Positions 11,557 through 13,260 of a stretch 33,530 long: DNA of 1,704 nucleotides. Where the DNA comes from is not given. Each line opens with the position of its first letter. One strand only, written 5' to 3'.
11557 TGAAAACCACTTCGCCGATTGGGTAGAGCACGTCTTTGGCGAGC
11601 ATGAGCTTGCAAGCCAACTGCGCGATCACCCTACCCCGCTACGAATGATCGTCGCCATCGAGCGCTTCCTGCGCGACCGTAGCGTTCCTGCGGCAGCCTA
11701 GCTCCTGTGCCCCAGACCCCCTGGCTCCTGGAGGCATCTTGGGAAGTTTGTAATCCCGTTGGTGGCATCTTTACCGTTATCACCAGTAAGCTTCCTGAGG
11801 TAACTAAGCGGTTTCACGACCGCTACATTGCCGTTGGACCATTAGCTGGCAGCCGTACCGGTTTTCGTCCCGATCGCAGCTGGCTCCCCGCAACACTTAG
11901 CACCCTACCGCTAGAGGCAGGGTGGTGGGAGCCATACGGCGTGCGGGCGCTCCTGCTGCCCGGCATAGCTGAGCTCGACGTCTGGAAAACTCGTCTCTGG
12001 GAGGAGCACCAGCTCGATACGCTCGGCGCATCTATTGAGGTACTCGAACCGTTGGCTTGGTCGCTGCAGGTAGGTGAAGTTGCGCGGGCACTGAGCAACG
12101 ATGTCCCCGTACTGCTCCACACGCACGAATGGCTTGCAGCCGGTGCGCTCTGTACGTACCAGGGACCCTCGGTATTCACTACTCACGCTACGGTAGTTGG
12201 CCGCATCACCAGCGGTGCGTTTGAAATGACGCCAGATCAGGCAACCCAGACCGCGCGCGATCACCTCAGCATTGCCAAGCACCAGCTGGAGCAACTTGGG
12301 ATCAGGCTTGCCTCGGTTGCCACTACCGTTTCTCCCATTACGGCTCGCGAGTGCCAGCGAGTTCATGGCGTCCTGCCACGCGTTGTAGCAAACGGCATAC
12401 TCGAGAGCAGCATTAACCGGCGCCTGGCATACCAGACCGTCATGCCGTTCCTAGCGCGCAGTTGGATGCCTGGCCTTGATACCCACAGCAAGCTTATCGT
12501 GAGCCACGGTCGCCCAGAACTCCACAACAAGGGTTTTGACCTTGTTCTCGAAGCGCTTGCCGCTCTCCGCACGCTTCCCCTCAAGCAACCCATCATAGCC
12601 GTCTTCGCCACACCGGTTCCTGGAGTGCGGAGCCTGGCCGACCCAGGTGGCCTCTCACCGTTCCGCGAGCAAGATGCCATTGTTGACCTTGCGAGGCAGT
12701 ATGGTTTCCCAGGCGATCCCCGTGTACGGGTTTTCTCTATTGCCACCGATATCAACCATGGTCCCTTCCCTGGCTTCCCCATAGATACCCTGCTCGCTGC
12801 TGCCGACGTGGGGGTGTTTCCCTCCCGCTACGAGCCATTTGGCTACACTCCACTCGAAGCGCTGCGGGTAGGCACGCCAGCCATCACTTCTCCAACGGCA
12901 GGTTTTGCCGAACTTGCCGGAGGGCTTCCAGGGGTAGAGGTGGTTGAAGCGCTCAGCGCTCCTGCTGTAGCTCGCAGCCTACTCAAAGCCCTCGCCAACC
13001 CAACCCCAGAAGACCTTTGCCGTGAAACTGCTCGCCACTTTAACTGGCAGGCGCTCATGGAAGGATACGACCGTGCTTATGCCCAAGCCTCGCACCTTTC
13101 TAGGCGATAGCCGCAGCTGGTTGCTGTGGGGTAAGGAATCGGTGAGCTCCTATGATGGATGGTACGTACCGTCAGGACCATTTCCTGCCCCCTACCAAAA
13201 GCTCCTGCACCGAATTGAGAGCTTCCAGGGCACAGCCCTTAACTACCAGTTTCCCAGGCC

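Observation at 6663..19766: Eukaryote-type glycogen toolkit concentrated in one bacterial locus, without glgC or glgB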

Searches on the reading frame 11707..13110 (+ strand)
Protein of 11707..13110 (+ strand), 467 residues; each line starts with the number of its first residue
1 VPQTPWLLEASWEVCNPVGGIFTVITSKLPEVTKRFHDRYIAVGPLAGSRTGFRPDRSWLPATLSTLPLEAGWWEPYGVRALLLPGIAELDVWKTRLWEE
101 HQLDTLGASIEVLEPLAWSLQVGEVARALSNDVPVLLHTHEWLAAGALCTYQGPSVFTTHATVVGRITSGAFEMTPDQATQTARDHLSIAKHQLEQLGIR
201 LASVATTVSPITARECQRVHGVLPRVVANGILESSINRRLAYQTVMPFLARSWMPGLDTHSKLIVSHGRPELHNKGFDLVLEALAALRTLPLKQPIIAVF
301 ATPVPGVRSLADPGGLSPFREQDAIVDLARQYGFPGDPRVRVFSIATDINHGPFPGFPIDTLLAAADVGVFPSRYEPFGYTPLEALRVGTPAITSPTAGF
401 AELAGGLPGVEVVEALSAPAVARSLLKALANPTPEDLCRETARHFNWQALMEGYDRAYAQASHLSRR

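Call 3: search_protein_families(library=pfam, proteins=[window:11707-13110:+], max_evalue=0.01)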
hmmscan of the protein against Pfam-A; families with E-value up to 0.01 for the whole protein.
window:11707-13110:+ (467 aa): 6 families
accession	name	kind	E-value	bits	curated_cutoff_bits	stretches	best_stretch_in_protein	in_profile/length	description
PF05693.19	Glycogen_syn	-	1.4e-25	90.4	27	2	9-289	1-321/639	Glycogen synthase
PF00534.26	Glycos_transf_1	-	2e-14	53.9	26.4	1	359-443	86-170/172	Glycosyl transferases group 1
PF13692.12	Glyco_trans_1_4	-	4.7e-12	46.8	27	1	359-431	70-142/142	Glycosyl transferases group 1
PF20706.3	GT4-conflict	-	3.8e-07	29.9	26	1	359-405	275-321/385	Family 4 Glycosyltransferase in conflict systems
PF13439.12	Glyco_transf_4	-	2.4e-06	28.1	28.5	1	125-231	64-166/170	Glycosyltransferase Family 4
PF08323.17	Glyco_transf_5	-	4.2e-05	23.8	22.7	1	118-219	114-227/239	Starch synthase catalytic domain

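Call 5: search_protein_families(library=ncbifam, proteins=[window:11707-13110:+], max_evalue=0.001)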
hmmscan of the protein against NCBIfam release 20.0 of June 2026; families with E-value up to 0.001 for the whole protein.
window:11707-13110:+ (467 aa): 13 families
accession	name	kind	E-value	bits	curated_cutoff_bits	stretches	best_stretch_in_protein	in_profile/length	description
TIGR04047.1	MSMEG_0565_glyc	hypoth_equivalog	4.1e-09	36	259.85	1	198-450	135-363/373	MSMEG_0565 family glycosyltransferase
TIGR02095.1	glgA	subfamily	1.1e-08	34.2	328.45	1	362-402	365-405/477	glycogen/starch synthase, ADP-glucose type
NF001901.0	PRK00654.1-5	equivalog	4e-07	28.9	649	1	362-461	387-491/502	glycogen synthase GlgA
NF001899.0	PRK00654.1-2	equivalog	4e-07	28.8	459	1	361-402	361-402/478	glycogen synthase GlgA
TIGR03999.1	thiol_BshA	equivalog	1.6e-06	27.3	273.7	1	359-460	266-372/375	N-acetyl-alpha-D-glucosaminyl L-malate synthase BshA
TIGR02149.1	glgA_Coryne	subfamily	5.8e-06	25.7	302.4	1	359-409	277-328/391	glycogen synthase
NF038255.1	exopoly_VpsD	equivalog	8.3e-06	24.9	300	1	364-460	281-378/381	VpsD family glycosyltransferase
TIGR03449.1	mycothiol_MshA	equivalog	1.8e-05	23.9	462.5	1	319-462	267-404/406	D-inositol-3-phosphate glycosyltransferase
TIGR04157.1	glyco_rSAM_CFB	subfamily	5e-05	22.5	400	1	365-404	300-339/406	TIGR04157 family glycosyltransferase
TIGR03088.1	stp2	hypoth_equivalog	7.1e-05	22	409.05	1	359-460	266-372/374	TIGR03088 family PEP-CTERM/XrtA system glycosyltransferase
NF053787.1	GlcN_PG_synth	equivalog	0.00024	20.1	480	1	359-460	255-358/361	N-acetylglucosaminyl phosphatidylglycerol synthase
NF038295.1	EPS_HpsP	equivalog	0.00027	20.1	550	1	361-450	283-376/388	hormogonium polysaccharide biosynthesis glycosyltransferase HpsP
NF010699.0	PRK14099.1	equivalog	0.00059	18.4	762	0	363-401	367-405/485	glycogen synthase GlgA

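Call 7: find_encoding_contigs(protein=window:11707-13110:+, flank=10000, max_places=6)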
Protein window:11707-13110:+ (467 aa): no gene with exactly this product is on record in the collection.

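Call 8: find_homologous_proteins(query=window:11707-13110:+)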
Query window:11707-13110:+ (467 aa): 1405 proteins with E <= 0.001 among 8000 candidates; the best 120 are listed.
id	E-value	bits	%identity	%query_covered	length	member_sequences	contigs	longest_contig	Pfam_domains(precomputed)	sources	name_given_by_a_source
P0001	0.0e+0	1061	100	100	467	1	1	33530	PF00534.27,PF05693.20,PF13439.13,PF20706.4,PF13692.13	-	-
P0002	8.4e-242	821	77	100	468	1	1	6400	PF00534.27,PF05693.20,PF13439.13,PF20706.4,PF13692.13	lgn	-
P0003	1.1e-235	801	75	100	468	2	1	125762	PF00534.27,PF05693.20,PF13439.13,PF20706.4,PF13692.13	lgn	-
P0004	2.0e-60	223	36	99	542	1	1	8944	PF00534.27,PF05693.20,PF08323.18,PF20706.4,PF13692.13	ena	-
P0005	5.4e-60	222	33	84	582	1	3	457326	PF00534.27,PF05693.20,PF13579.13,PF08323.18,PF13692.13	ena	-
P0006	7.7e-59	218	36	98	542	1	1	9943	PF00534.27,PF05693.20,PF08323.18,PF13692.13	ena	-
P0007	1.1e-57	214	37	68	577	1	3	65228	PF00534.27,PF05693.20,PF13692.13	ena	-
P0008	5.3e-57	212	37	65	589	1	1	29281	PF00534.27,PF05693.20,PF13439.13,PF20706.4,PF13692.13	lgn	-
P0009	6.9e-57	212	36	98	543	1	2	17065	PF00534.27,PF05693.20,PF20706.4,PF13692.13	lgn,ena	-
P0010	1.2e-56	211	38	65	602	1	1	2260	PF00534.27,PF05693.20,PF20706.4,PF13692.13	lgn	-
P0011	2.4e-56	210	37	65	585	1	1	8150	PF00534.27,PF05693.20,PF08323.18,PF20706.4,PF13692.13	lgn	-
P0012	1.4e-55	207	38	66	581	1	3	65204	PF00534.27,PF05693.20,PF08323.18,PF13439.13,PF13692.13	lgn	-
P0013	2.2e-55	207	38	64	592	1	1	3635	PF00534.27,PF05693.20,PF20706.4,PF13692.13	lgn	-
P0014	6.4e-55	205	39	61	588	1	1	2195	PF00534.27,PF05693.20,PF08323.18,PF20706.4,PF13692.13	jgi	-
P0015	1.7e-54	204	37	64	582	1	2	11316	PF00534.27,PF05693.20,PF13579.13,PF08323.18,PF13439.13,PF13692.13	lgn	-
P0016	1.7e-54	204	37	70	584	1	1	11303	PF05693.20,PF08323.18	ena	-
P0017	2.0e-54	204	35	99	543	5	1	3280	PF00534.27,PF05693.20,PF13692.13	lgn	-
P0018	5.8e-54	202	39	61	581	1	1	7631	PF00534.27,PF05693.20,PF20706.4,PF13692.13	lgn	-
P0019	8.7e-54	201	38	66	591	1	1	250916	PF00534.27,PF05693.20,PF08323.18,PF20706.4,PF13692.13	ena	-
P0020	8.5e-53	198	39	65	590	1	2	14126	PF00534.27,PF05693.20,PF20706.4,PF13692.13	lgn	-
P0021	1.4e-52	198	37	62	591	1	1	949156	PF00534.27,PF05693.20,PF08323.18,PF20706.4,PF13692.13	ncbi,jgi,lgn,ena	ncbi:MAG: glycogen/starch synthase [bacterium]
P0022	4.6e-51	192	32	99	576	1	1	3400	PF00534.27,PF05693.20,PF08323.18,PF20706.4,PF13692.13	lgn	-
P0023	1.4e-50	191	34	67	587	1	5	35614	PF00534.27,PF05693.20,PF08323.18,PF20706.4,PF13692.13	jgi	jgi:glycogen(starch) synthase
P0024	4.6e-50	189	33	99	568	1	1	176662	PF00534.27,PF05693.20,PF13579.13,PF08323.18,PF13692.13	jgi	jgi:phosphorylase/glycogen(starch) synthase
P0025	4.9e-50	189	31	98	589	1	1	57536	PF00534.27,PF05693.20,PF13692.13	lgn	-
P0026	6.0e-50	189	35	65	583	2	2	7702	PF00534.27,PF05693.20,PF13579.13,PF08323.18,PF13439.13,PF20706.4,PF13692.13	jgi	jgi:glycosyltransferase involved in cell wall biosynthesis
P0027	6.5e-50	189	31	98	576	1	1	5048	PF00534.27,PF05693.20,PF08323.18,PF20706.4,PF13692.13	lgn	-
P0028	1.1e-49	188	38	61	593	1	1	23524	PF00534.27,PF05693.20,PF20706.4,PF13692.13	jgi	jgi:glycogen(starch) synthase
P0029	5.8e-49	186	34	65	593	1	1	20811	PF00534.27,PF05693.20,PF20706.4,PF13692.13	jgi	jgi:glycogen(starch) synthase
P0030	1.9e-48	184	34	66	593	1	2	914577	PF00534.27,PF05693.20,PF20706.4,PF13692.13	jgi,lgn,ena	-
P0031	1.0e-47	181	33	65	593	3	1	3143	PF00534.27,PF05693.20,PF08323.18,PF20706.4,PF13692.13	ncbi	-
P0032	3.9e-47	180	33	64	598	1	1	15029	PF00534.27,PF05693.20,PF08323.18,PF13692.13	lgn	-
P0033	2.3e-44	170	32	99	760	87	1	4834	PF11897.14,PF00534.27,PF05693.20,PF08323.18,PF00343.27,PF13692.13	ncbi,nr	ncbi:MAG: DUF3417 domain-containing protein, partial [Deltaproteobacteria bacterium]|nr:DUF3417 doma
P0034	5.9e-43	166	33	65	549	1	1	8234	PF00534.27,PF05693.20,PF08323.18,PF20706.4,PF13692.13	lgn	-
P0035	5.0e-42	163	31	66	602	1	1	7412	PF00534.27,PF05693.20,PF08323.18,PF13439.13,PF20706.4,PF13692.13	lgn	-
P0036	1.4e-40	158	31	68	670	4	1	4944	PF00534.27,PF05693.20,PF20706.4,PF13692.13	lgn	-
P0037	4.1e-40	156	34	65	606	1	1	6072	PF00534.27,PF05693.20,PF13579.13,PF08323.18,PF13439.13,PF20706.4,PF13692.13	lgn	-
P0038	6.2e-40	156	34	70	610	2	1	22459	PF00534.27,PF05693.20,PF20706.4,PF13692.13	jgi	jgi:glycogen synthase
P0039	7.2e-40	156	31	66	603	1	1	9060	PF00534.27,PF05693.20,PF08323.18,PF20706.4,PF13692.13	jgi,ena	-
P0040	5.5e-39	153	28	97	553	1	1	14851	PF00534.27,PF05693.20,PF08323.18,PF13439.13,PF20706.4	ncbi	-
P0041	6.8e-39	152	32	99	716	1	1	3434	PF11897.14,PF00534.27,PF05693.20,PF08323.18,PF20706.4,PF13692.13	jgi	jgi:phosphorylase/glycogen(starch) synthase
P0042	1.4e-38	151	35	65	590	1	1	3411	PF00534.27,PF05693.20,PF08323.18,PF13692.13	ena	-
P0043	1.6e-38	151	31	66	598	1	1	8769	PF00534.27,PF05693.20,PF08323.18,PF13439.13,PF20706.4,PF13692.13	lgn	-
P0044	1.7e-38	151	31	61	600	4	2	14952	PF00534.27,PF05693.20,PF08323.18,PF13439.13,PF20706.4,PF13692.13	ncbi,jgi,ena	ncbi:MAG: glycosyltransferase [Patescibacteria group bacterium]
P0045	3.4e-37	147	32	71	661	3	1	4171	PF00534.27,PF05693.20,PF20706.4,PF13692.13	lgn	-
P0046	3.9e-37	147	32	62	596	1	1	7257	PF00534.27,PF05693.20,PF08323.18,PF20706.4,PF13692.13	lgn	-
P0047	5.1e-37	146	33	62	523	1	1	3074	PF00534.27,PF05693.20,PF08323.18,PF13692.13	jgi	-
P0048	5.6e-37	146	31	61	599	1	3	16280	PF00534.27,PF05693.20,PF08323.18,PF13439.13,PF20706.4,PF13692.13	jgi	jgi:glycogen(starch) synthase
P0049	6.8e-37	146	32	65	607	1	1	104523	PF00534.27,PF05693.20,PF08323.18,PF20706.4,PF13692.13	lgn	-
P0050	8.3e-37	145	29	98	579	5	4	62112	PF00534.27,PF05693.20,PF08323.18,PF13692.13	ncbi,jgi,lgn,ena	jgi:phosphorylase/glycogen(starch) synthase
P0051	9.7e-37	145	32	62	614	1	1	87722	PF00534.27,PF05693.20,PF13439.13,PF20706.4,PF13692.13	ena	-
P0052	1.0e-36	145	33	61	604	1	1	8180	PF00534.27,PF05693.20,PF13439.13,PF20706.4,PF13692.13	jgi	jgi:glycogen(starch) synthase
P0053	1.4e-36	145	32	61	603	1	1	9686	PF00534.27,PF05693.20,PF13439.13,PF20706.4,PF13692.13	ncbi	ncbi:MAG: glycosyltransferase [Myxococcota bacterium]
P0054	1.4e-36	145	28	97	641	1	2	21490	PF00534.27,PF05693.20,PF08323.18,PF20706.4,PF13692.13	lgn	-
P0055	1.8e-36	144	33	70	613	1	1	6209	PF00534.27,PF05693.20,PF20706.4,PF13692.13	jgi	jgi:glycogen(starch) synthase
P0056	1.9e-36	144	28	98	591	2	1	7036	PF00534.27,PF05693.20,PF08323.18,PF13439.13,PF20706.4,PF13692.13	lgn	-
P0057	2.9e-36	144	31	69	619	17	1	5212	PF00534.27,PF05693.20,PF20706.4,PF13692.13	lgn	-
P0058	4.8e-36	143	32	71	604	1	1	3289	PF00534.27,PF05693.20,PF13439.13,PF20706.4,PF13692.13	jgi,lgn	-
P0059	6.2e-36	143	32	62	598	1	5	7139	PF00534.27,PF05693.20,PF08323.18,PF20706.4,PF13692.13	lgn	-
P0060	6.5e-36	143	29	97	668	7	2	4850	PF11897.14,PF00534.27,PF05693.20,PF08323.18,PF20706.4,PF13692.13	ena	-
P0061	7.5e-36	142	31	70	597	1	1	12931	PF00534.27,PF05693.20,PF13439.13,PF20706.4,PF13692.13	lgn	-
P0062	8.2e-36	142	30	64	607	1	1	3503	PF00534.27,PF05693.20,PF08323.18,PF13439.13,PF20706.4,PF13692.13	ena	-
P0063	1.0e-35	142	31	66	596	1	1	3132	PF00534.27,PF05693.20,PF20706.4,PF13692.13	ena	-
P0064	1.0e-35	142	31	87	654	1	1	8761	PF00534.27,PF05693.20,PF08323.18,PF20706.4,PF13692.13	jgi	jgi:phosphorylase/glycogen(starch) synthase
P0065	1.3e-35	142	33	61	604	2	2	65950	PF00534.27,PF05693.20,PF08323.18,PF13439.13,PF20706.4,PF13692.13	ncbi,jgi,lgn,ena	-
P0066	1.3e-35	142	28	98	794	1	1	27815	PF11897.14,PF00534.27,PF05693.20,PF08323.18,PF20706.4,PF13692.13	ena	-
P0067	1.4e-35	141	28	99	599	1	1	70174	PF00534.27,PF05693.20,PF08323.18,PF20706.4,PF13692.13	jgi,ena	-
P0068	2.3e-35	141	30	65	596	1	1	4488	PF00534.27,PF05693.20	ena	-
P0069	2.4e-35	141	30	65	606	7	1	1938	PF00534.27,PF05693.20,PF08323.18,PF20706.4,PF13692.13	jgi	jgi:glycogen(starch) synthase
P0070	2.5e-35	141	33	70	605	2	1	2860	PF00534.27,PF05693.20,PF20706.4,PF13692.13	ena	-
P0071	2.6e-35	141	31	71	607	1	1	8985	PF00534.27,PF05693.20,PF20706.4,PF13692.13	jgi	jgi:glycogen(starch) synthase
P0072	3.2e-35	140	33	60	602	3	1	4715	PF00534.27,PF05693.20,PF13439.13,PF20706.4,PF13692.13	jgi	jgi:glycogen(starch) synthase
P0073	3.5e-35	140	32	64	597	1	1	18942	PF00534.27,PF05693.20,PF08323.18,PF13439.13,PF13692.13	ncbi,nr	ncbi:glycosyltransferase [Candidatus Woesearchaeota archaeon]|nr:glycosyltransferase [Candidatus Woe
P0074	4.3e-35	140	31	61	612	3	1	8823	PF00534.27,PF05693.20,PF20706.4,PF13692.13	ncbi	-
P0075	4.7e-35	140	30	63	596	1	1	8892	PF00534.27,PF05693.20,PF08323.18,PF20706.4,PF13692.13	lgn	-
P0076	4.9e-35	140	32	68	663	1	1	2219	PF00534.27,PF05693.20,PF20706.4,PF13692.13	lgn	-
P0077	6.2e-35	139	33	61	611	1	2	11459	PF00534.27,PF05693.20,PF13439.13,PF20706.4,PF13692.13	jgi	jgi:glycogen(starch) synthase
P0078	6.9e-35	139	31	64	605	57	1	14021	PF00534.27,PF05693.20,PF08323.18,PF20706.4,PF13692.13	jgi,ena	-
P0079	7.5e-35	139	31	65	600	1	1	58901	PF00534.27,PF05693.20,PF08323.18,PF20706.4,PF13692.13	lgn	-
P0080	8.3e-35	139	32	61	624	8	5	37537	PF00534.27,PF05693.20,PF13579.13,PF08323.18,PF13439.13,PF20706.4,PF13692.13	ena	-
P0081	8.4e-35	139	31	61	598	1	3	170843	PF00534.27,PF05693.20,PF08323.18,PF20706.4,PF13692.13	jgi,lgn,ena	-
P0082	8.9e-35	139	33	61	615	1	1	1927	PF00534.27,PF05693.20,PF20706.4,PF13692.13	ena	-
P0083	1.1e-34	138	27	99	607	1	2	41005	PF00534.27,PF05693.20,PF08323.18,PF20706.4,PF13692.13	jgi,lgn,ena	-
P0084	1.1e-34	138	32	64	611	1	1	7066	PF05693.20,PF13579.13,PF08323.18,PF13439.13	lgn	-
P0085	1.8e-34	138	34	61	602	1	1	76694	PF00534.27,PF05693.20,PF13439.13,PF20706.4,PF13692.13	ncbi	-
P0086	2.1e-34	138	32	60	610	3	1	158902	PF00534.27,PF05693.20,PF20706.4,PF13692.13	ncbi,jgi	-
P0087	2.3e-34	137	35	60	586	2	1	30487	PF00534.27,PF05693.20,PF13439.13,PF20706.4,PF13692.13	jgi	-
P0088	2.6e-34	137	33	60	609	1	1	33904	PF00534.27,PF05693.20,PF08323.18,PF13439.13,PF20706.4,PF13692.13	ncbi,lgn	-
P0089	2.7e-34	137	32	61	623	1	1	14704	PF00534.27,PF05693.20,PF08323.18,PF20706.4,PF13692.13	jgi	jgi:glycogen(starch) synthase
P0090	2.8e-34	137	33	70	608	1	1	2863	PF00534.27,PF05693.20,PF13439.13,PF20706.4,PF13692.13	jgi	jgi:glycogen(starch) synthase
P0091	2.9e-34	137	30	60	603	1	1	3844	PF00534.27,PF05693.20,PF20706.4,PF13692.13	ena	-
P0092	3.5e-34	137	31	97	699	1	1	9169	PF11897.14,PF00534.27,PF05693.20,PF08323.18,PF20706.4,PF13692.13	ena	-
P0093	3.8e-34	137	33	60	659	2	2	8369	PF00534.27,PF05693.20,PF20706.4,PF13692.13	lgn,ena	-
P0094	3.8e-34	137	28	98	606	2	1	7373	PF00534.27,PF05693.20,PF13439.13,PF20706.4,PF13692.13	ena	-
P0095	3.8e-34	137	30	97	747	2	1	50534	PF11897.14,PF00534.27,PF05693.20,PF08323.18,PF13692.13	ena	-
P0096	4.2e-34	137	29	63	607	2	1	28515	PF00534.27,PF05693.20,PF08323.18,PF20706.4,PF13692.13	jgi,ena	jgi:glycogen(starch) synthase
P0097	4.3e-34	137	32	60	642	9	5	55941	PF00534.27,PF05693.20,PF08323.18,PF20706.4,PF13692.13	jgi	jgi:glycogen(starch) synthase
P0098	4.6e-34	136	31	60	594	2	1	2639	PF00534.27,PF05693.20,PF20706.4,PF13692.13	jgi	jgi:glycogen(starch) synthase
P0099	5.4e-34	136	31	87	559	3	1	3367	PF00534.27,PF05693.20,PF08323.18,PF20706.4,PF13692.13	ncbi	-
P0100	6.6e-34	136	30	61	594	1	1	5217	PF00534.27,PF05693.20,PF08323.18,PF20706.4,PF13692.13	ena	-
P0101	6.8e-34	136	31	64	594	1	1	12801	PF00534.27,PF05693.20,PF08323.18,PF13692.13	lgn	-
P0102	7.4e-34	136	34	61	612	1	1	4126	PF00534.27,PF05693.20,PF20706.4,PF13692.13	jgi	jgi:glycogen(starch) synthase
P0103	8.2e-34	136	31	97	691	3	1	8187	PF11897.14,PF00534.27,PF05693.20,PF08323.18,PF20706.4,PF13692.13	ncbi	ncbi:MAG: DUF3417 domain-containing protein, partial [Myxococcales bacterium]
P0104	8.3e-34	136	33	67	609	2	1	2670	PF00534.27,PF05693.20,PF20706.4,PF13692.13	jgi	jgi:glycogen synthase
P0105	8.8e-34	135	35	61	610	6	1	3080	PF00534.27,PF05693.20,PF20706.4,PF13692.13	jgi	-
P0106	8.9e-34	135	31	67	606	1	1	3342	PF00534.27,PF05693.20,PF13439.13,PF20706.4,PF13692.13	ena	-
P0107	9.3e-34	135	28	99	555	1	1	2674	PF00534.27,PF05693.20,PF08323.18,PF13439.13,PF20706.4,PF13692.13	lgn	-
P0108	9.7e-34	135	29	97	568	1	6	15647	PF00534.27,PF05693.20,PF08323.18,PF20706.4,PF13692.13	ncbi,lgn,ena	-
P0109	1.0e-33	135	29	66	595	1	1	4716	PF00534.27,PF05693.20,PF08323.18,PF20706.4,PF13692.13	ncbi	-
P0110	1.0e-33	135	31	85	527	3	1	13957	PF00534.27,PF05693.20,PF08323.18,PF20706.4,PF13692.13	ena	-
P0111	1.2e-33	135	29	97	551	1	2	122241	PF00534.27,PF05693.20,PF08323.18,PF20706.4,PF13692.13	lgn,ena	-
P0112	1.2e-33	135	33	65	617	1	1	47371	PF00534.27,PF05693.20,PF20706.4,PF13692.13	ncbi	-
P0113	1.3e-33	135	35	65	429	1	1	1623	PF05693.20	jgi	jgi:hypothetical protein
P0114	1.3e-33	135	29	97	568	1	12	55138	PF00534.27,PF05693.20,PF08323.18,PF20706.4,PF13692.13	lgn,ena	-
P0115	1.4e-33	135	30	88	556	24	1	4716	PF00534.27,PF05693.20,PF08323.18,PF20706.4,PF13692.13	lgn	-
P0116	1.5e-33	135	31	60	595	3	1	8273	PF00534.27,PF05693.20,PF20706.4,PF13692.13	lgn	-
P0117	2.0e-33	134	30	71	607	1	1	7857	PF00534.27,PF05693.20,PF13439.13,PF20706.4,PF13692.13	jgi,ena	-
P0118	2.0e-33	134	30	64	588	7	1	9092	PF00534.27,PF05693.20,PF08323.18,PF13692.13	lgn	-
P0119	2.0e-33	134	28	67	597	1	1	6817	PF00534.27,PF05693.20,PF08323.18,PF13692.13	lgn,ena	-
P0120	2.1e-33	134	31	65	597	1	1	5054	PF00534.27,PF05693.20,PF08323.18,PF13439.13,PF20706.4,PF13692.13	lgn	-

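Call 9: find_encoding_contigs(protein=P0003, flank=10000, max_places=3)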
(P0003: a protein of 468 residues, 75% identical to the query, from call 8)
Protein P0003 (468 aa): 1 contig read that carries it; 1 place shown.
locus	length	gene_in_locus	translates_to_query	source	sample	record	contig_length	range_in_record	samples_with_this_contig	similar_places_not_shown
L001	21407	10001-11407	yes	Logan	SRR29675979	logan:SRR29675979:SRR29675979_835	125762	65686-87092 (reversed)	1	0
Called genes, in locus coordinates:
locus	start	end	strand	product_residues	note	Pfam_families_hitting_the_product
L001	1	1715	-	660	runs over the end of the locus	PF00216:Bac_DNA_binding (weak), PF05157:MshEN, PF00437:T2SSE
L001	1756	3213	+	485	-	PF06068:TIP49 (faint), PF13191:AAA_16 (faint), PF13177:DNA_pol3_delta2, PF00004:AAA, PF07728:AAA_5 (weak), PF13401:AAA_22 (weak), PF22608:DNAX_ATPase_lid (weak)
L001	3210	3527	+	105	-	PF13459:Fer4_15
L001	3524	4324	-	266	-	PF03372:Exo_endo_phos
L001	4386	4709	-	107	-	PF01741:MscL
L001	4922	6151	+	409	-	PF08323:Glyco_transf_5, PF13439:Glyco_transf_4, PF13579:Glyco_trans_4_4, PF20706:GT4-conflict, PF00534:Glycos_transf_1, PF13692:Glyco_trans_1_4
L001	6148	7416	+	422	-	PF03065:Glyco_hydro_57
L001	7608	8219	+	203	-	-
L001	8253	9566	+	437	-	PF00109:ketoacyl-synt, PF02801:Ketoacyl-synt_C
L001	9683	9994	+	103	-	-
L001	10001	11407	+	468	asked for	PF05693:Glycogen_syn (weak), PF13439:Glyco_transf_4 (weak), PF05693:Glycogen_syn (weak), PF13692:Glyco_trans_1_4, PF00534:Glycos_transf_1, PF20706:GT4-conflict (weak)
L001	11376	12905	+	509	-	PF06202:GDE_C, PF22422:MGH1-like_GH (faint)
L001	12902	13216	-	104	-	-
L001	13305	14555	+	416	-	PF09925:DUF2157 (weak)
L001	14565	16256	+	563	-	PF00343:Phosphorylase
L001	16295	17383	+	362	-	PF00723:Glyco_hydro_15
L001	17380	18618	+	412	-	-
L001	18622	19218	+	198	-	PF00730:HhH-GPD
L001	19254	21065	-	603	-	PF02511:Thy1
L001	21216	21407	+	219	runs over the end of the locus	PF02223:Thymidylate_kin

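Call 10: find_encoding_contigs(protein=P0002, flank=10000, max_places=3)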
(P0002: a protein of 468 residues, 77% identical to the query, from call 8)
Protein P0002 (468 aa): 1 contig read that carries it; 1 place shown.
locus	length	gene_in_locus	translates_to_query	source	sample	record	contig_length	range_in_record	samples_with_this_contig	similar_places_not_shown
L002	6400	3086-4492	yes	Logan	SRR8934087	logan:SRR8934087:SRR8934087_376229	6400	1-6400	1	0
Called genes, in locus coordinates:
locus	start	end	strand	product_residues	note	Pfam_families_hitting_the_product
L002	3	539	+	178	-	?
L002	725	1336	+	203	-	-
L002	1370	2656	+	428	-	PF00109:ketoacyl-synt, PF02801:Ketoacyl-synt_C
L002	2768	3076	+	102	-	-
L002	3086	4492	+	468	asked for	PF05693:Glycogen_syn, PF13439:Glyco_transf_4, PF05693:Glycogen_syn, PF00534:Glycos_transf_1, PF13692:Glyco_trans_1_4, PF20706:GT4-conflict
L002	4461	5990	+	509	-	PF06202:GDE_C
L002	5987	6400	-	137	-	?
